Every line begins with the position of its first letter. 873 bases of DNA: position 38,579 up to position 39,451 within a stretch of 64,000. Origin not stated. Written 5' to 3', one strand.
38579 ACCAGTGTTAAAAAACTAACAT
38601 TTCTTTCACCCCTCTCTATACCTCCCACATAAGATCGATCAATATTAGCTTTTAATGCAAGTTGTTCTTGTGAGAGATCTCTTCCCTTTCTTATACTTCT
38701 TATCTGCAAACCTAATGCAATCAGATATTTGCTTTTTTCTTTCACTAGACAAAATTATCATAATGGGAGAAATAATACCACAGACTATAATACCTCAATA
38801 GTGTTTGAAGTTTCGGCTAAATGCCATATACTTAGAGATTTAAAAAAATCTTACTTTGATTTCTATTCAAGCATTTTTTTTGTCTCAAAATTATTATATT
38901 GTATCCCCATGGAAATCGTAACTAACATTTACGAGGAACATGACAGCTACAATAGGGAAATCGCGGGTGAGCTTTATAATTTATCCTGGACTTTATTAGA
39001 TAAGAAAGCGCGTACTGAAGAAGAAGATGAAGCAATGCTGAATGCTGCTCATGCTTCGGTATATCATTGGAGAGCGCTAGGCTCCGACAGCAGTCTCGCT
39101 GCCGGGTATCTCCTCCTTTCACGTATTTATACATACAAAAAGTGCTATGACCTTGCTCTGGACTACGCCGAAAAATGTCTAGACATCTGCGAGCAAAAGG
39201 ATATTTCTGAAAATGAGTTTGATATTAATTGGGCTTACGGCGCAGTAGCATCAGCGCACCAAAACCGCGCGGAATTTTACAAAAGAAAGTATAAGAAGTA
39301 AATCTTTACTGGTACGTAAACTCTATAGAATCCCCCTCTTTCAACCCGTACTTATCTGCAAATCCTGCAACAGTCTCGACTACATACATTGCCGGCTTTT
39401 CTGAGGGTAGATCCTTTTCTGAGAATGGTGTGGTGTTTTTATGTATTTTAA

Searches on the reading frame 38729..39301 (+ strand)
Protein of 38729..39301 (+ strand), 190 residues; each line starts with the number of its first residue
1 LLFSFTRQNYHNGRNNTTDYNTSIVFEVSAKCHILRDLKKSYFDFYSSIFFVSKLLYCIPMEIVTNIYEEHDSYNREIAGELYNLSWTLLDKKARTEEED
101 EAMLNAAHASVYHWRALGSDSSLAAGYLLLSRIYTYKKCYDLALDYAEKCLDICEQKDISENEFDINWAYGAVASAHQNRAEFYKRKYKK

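Call 78: search_protein_families(library=pfam, proteins=[window:38729-39301:+], max_evalue=0.01)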
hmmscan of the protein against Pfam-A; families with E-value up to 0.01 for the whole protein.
window:38729-39301:+ (190 aa): 1 family
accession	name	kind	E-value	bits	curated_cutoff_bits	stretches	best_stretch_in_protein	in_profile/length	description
PF13424.12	TPR_12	-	5.5e-05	23.7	30.1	1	110-156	29-77/77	Tetratricopeptide repeat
